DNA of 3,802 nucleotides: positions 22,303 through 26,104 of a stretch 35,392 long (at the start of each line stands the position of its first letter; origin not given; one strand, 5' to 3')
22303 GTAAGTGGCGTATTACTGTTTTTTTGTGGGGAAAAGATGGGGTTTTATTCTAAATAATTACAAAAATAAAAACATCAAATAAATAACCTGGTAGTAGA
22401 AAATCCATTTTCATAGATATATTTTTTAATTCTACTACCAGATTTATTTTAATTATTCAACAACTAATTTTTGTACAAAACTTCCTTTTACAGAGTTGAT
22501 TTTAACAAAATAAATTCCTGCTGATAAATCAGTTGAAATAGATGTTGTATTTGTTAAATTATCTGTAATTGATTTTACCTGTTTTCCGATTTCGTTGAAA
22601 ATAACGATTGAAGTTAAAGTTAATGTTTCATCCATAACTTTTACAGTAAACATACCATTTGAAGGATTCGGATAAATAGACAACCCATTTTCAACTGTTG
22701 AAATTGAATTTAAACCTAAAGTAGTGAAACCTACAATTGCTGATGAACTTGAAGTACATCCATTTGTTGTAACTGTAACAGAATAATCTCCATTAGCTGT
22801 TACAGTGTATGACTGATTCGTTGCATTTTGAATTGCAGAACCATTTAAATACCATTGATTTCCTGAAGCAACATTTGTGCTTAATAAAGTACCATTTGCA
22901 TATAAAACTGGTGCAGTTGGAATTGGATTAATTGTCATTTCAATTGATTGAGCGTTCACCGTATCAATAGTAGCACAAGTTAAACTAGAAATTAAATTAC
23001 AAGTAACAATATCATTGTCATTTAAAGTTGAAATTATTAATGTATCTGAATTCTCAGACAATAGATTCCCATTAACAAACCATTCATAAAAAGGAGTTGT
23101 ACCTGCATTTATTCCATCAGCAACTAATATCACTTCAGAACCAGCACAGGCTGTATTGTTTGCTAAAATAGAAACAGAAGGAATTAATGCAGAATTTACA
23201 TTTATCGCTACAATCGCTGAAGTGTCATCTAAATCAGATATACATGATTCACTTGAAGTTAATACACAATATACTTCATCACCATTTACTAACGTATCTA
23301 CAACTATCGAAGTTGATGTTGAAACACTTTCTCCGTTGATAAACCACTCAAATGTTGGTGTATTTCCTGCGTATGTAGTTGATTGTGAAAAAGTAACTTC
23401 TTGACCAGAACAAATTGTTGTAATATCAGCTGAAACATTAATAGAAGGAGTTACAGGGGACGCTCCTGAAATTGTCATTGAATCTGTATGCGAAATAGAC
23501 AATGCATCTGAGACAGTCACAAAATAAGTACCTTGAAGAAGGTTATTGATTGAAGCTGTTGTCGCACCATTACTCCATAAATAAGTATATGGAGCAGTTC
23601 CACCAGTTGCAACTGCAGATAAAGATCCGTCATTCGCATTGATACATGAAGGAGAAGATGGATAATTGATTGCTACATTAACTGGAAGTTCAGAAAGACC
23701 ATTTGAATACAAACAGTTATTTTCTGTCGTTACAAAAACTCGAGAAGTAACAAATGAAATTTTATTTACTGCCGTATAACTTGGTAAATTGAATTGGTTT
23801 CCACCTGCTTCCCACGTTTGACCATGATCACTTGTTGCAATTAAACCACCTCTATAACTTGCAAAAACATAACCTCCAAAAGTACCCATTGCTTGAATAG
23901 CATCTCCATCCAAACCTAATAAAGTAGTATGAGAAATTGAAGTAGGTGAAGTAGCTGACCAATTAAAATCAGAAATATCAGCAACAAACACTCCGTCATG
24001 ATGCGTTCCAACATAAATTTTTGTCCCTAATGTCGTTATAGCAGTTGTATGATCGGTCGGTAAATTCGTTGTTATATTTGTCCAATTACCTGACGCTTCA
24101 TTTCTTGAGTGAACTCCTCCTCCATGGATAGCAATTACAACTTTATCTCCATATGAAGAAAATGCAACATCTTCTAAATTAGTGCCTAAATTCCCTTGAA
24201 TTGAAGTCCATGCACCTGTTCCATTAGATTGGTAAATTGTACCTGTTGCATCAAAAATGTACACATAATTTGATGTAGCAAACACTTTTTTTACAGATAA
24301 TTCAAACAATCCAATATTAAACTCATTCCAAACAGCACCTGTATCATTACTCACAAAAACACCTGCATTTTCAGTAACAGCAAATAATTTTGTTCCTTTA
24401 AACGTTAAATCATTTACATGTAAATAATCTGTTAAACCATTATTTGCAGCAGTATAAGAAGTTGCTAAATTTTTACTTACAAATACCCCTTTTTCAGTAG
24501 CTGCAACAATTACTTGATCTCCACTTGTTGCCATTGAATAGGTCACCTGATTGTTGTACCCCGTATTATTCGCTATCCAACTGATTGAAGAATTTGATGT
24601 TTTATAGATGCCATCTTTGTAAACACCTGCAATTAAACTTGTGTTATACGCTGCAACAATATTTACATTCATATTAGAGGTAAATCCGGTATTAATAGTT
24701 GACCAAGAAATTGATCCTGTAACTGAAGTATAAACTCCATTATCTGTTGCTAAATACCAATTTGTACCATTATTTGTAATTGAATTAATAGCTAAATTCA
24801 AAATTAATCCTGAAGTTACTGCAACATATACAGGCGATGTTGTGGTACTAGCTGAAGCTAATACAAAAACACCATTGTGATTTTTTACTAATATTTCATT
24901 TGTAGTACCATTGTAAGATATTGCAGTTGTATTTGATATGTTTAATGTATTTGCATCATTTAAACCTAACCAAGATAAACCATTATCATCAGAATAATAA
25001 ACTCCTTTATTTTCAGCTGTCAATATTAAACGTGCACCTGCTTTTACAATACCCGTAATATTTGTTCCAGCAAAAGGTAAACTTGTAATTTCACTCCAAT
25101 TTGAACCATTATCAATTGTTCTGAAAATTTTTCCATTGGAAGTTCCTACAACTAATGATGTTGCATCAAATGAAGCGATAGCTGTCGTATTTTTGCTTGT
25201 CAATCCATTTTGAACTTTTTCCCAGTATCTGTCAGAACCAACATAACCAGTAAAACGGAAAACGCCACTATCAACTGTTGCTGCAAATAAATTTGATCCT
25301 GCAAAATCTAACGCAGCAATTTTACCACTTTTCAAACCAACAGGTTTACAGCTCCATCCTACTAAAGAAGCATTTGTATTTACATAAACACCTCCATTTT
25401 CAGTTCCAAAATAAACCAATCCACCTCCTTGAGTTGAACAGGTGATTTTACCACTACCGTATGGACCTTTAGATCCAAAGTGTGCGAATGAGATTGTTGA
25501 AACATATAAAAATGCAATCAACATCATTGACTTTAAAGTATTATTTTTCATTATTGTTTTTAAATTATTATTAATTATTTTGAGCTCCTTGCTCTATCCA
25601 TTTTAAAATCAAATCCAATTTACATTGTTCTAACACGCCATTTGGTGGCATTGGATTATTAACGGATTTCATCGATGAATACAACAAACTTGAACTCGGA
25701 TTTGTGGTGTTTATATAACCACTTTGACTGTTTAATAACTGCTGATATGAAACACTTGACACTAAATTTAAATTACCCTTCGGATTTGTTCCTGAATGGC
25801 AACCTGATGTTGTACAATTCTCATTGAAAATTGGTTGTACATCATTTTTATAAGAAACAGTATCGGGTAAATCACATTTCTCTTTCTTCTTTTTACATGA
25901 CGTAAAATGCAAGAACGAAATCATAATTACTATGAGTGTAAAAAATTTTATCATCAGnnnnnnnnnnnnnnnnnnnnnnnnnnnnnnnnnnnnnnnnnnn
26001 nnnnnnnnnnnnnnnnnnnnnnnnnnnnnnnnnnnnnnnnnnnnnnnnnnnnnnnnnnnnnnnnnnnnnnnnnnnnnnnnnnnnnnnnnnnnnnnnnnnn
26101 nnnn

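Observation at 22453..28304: Candidate undescribed envelope metal-handling (copper?) gene cluster: Cys-motif membrane protein, Met/His-rich OMP, MbnP-like lipoprotein, C-x4-C-H cytochrome-like lipoprotein, T9SS beta-propeller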

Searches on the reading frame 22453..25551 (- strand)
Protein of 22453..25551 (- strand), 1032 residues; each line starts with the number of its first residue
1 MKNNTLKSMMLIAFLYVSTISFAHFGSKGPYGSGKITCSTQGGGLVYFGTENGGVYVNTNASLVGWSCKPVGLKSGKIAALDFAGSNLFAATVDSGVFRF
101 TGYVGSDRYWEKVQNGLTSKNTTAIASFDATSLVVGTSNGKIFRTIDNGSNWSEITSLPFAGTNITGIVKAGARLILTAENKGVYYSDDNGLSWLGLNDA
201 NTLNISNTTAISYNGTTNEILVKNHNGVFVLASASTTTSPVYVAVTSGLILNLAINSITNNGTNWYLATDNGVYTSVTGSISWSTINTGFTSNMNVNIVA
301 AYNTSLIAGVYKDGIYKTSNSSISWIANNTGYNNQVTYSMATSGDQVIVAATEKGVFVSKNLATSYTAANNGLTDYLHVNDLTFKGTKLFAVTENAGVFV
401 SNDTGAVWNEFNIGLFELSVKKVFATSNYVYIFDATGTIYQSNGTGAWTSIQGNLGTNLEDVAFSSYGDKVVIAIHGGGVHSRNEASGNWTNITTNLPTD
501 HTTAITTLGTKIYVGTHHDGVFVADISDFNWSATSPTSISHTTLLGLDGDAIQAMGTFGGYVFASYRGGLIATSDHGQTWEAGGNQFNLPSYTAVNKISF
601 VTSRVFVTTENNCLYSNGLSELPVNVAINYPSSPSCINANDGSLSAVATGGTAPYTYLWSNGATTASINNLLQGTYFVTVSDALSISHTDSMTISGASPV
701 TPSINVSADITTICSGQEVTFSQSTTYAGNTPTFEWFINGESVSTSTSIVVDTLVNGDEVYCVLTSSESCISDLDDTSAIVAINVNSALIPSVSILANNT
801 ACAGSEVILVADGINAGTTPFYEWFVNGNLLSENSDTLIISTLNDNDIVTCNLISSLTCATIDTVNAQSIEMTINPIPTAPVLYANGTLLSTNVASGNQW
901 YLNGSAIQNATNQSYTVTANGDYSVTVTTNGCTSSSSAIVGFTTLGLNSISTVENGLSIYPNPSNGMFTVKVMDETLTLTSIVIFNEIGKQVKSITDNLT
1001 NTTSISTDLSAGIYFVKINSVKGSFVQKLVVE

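Call 3: search_protein_families(library=pfam, proteins=[window:22453-25551:-], max_evalue=0.1)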
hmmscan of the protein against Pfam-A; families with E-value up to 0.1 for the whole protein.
window:22453-25551:- (1032 aa): 10 families
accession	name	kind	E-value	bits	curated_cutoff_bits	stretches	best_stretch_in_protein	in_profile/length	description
PF18962.6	Por_Secre_tail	-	1.4e-12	48.1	27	1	959-1031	1-75/75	Secretion system C-terminal sorting domain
PF13573.12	SprB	-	6e-11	42.2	28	1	632-664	5-37/37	SprB repeat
PF16820.11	PKD_3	-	2.6e-06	27.6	26.3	1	705-764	7-64/68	PKD-like domain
PF13927.12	Ig_3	-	5.2e-06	27.3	30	1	702-748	2-50/78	Immunoglobulin domain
PF06832.18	BiPBP_C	-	2.1e-05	24.7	26.8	0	897-929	45-80/90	Penicillin-Binding Protein C-terminus Family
PF19081.6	Ig_7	-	6.8e-05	23.5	27.3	2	699-773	1-73/84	Ig-like domain CHU_C associated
PF21544.3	PorZ_N_b_propeller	-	0.0028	18.4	27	1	184-320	9-143/154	TSS9, PorZ, N-terminal beta-propeller domain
PF02012.26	BNR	-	0.0038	17.4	27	0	185-194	1-10/12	BNR/Asp-box repeat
PF21440.4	aSelB_III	-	0.041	14.4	19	0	746-781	52-87/108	Archaeal selenocysteine-specific elongation factor, domain III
PF07679.22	I-set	-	0.095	13.2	23.7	0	711-752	10-50/90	Immunoglobulin I-set domain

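Call 4: search_protein_families(library=ncbifam, proteins=[window:22453-25551:-], max_evalue=0.1)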
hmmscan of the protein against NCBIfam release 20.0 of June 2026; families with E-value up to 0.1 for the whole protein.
window:22453-25551:- (1032 aa): 4 families
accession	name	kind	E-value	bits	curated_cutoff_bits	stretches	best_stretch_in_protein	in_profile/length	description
NF045728.1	glycosyl_F510_1955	equivalog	7.5e-19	68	175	3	206-411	5-213/246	F510_1955 family glycosylhydrolase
TIGR04183.1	Por_Secre_tail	domain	1.2e-11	44.4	23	1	959-1031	1-71/72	T9SS type A sorting domain-containing protein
NF033708.1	T9SS_Cterm_ChiA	domain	0.0034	17.2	40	1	980-1028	2-51/55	T9SS sorting signal type C domain-containing protein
NF009028.0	PRK12364.1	equivalog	0.033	12.2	1377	0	284-364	500-575/842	ribonucleoside-diphosphate reductase subunit alpha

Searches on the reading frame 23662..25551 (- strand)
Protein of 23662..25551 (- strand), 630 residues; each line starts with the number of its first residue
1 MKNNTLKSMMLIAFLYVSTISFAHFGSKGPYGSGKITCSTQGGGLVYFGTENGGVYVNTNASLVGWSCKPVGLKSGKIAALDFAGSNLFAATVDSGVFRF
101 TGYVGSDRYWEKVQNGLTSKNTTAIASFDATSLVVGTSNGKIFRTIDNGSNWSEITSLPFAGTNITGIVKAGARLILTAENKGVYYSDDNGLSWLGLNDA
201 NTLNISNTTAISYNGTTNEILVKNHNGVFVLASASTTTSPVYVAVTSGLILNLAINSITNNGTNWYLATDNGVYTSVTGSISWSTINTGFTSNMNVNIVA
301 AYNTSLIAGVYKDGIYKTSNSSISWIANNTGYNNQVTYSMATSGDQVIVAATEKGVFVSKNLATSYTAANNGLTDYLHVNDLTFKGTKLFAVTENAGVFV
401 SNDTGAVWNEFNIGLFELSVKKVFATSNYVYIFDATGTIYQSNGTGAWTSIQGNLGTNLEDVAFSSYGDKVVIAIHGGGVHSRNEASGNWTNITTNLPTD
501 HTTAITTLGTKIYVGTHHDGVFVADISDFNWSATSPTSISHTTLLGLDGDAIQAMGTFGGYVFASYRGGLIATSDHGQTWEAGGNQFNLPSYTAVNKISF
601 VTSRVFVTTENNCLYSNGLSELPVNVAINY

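Call 84: search_protein_representatives(protein=window:23662-25551:-)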
Query: 630 residues. Proteins with E-value up to 0.001 (for the whole library): 20723; up to 1e-10: 9024; up to 1e-30: 678. The best 150 are listed.
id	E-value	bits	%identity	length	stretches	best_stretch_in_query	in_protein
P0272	7.3e-247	837.3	63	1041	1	10-630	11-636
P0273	1.2e-223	760.6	59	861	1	10-628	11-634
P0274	3.1e-202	689.9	54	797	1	5-627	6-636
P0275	5.5e-173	593.3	47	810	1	10-624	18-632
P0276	1.9e-164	565.1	47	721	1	12-624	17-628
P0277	5.5e-164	563.6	47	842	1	10-625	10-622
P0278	1.5e-141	489.4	42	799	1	8-623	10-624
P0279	1.5e-141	489.4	44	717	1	3-627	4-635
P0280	7.7e-137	473.9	42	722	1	1-624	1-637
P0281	4.5e-135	468.0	45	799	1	1-624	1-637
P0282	7.2e-131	454.2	39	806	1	8-626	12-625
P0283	9.6e-128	443.8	44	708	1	12-628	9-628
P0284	2.3e-127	442.6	39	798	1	6-623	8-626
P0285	4.1e-126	438.5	55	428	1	21-430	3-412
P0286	6.0e-123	428.0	40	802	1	11-629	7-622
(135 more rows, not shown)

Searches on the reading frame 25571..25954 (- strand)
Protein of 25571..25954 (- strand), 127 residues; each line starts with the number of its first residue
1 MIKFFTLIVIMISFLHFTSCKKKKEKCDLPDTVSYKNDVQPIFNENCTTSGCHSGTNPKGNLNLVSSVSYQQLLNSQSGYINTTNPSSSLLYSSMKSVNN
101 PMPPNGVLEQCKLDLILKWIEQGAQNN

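Call 3: search_protein_families(library=pfam, proteins=[window:25571-25954:-], max_evalue=0.1)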
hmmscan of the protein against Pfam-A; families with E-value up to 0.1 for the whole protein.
window:25571-25954:- (127 aa): 1 family
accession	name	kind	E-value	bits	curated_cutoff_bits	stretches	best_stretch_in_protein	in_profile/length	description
PF07635.16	PSCyt1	-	0.0042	18.1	22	1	51-106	3-59/59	Planctomycete cytochrome C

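Call 4: search_protein_families(library=ncbifam, proteins=[window:25571-25954:-], max_evalue=0.1)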
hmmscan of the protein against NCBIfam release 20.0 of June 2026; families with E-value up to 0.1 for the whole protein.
window:25571-25954:- (127 aa): 4 families
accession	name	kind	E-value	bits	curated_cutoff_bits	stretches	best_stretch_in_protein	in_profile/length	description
NF047812.1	LIC11213_lipo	equivalog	2.9e-05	24.2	100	1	20-124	26-116/118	LIC11213 family lipoprotein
NF052339.1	hydrazine_alpha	equivalog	0.027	12.3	800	1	29-59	664-692/804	hydrazine synthase subunit alpha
NF045774.1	cytochro_C551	exception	0.028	14.4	118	1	4-59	3-59/110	cytochrome c551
NF050142.1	PG1828_fam_lipo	equivalog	0.044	14.5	50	1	1-35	1-35/59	PG1828 family lipoprotein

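Call 32: search_solved_structures(query=A3, max_evalue=10, show_alignments=3)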
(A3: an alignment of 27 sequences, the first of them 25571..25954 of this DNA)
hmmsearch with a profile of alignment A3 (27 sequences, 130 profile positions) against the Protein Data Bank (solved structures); distinct sequences matched with E-value up to 10: 6.
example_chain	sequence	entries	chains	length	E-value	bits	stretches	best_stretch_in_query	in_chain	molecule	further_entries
5c2v_A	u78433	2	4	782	0.00017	24.7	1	32-82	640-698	HYDRAZINE SYNTHASE ALPHA SUBUNIT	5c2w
3dr0_A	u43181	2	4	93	0.0025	20.9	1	45-130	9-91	Cytochrome c6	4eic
4eid_A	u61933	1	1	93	0.0065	19.6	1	45-130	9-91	Cytochrome c6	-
4rlr_A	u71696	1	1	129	0.014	18.5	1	35-60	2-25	Cytochrome c, 1 heme-binding site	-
5mab_A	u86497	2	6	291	0.19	14.9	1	80-128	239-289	FoxE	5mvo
8p0j_H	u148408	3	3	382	0.23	14.6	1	39-102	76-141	Intermediate transcription factor 3 large subunit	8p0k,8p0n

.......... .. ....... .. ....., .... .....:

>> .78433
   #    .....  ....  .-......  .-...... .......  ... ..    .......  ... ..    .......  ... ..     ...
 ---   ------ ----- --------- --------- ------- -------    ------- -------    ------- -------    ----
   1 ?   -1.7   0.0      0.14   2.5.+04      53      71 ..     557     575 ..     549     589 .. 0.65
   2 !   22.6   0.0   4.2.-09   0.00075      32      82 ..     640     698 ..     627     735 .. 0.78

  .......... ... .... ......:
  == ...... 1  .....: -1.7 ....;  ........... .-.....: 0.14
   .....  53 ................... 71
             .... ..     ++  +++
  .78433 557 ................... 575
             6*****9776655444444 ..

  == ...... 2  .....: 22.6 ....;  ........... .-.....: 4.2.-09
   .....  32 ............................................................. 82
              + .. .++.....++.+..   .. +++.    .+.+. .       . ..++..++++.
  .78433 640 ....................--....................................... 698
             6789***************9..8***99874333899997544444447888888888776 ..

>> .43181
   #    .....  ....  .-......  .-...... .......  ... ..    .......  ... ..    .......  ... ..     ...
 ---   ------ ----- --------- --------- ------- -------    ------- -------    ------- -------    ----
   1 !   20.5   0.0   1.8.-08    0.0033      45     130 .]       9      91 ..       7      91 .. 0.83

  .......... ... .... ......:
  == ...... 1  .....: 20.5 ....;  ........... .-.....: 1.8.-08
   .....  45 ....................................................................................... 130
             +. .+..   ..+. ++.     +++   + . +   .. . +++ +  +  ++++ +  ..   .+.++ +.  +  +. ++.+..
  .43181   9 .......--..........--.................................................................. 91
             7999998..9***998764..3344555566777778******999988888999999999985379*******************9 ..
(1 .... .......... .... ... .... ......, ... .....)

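Call 87: search_protein_families(library=pfam, alignment_id=A3, max_evalue=0.01)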
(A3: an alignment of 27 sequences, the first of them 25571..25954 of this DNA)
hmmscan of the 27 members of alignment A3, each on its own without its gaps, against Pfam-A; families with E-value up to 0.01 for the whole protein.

A. member 1, window:25571-25954:- (127 aa): 1 family
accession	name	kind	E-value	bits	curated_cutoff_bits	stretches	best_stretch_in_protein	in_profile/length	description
PF07635.16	PSCyt1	-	0.0042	18.1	22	1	51-106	3-59/59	Planctomycete cytochrome C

B. families by the number of members that match (of 27 scanned): 5 families
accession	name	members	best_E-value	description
PF07635.16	PSCyt1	19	9.8e-06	Planctomycete cytochrome C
PF13442.11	Cytochrome_CBB3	2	0.00015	Cytochrome C oxidase, cbb3-type, subunit III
PF22297.1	PccH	2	0.00062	PccH Cytochrome c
PF14376.11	Haem_bd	1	0.0058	Haem-binding domain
PF16342.10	DUF4972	1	0.0058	Domain of unknown function (DUF4972)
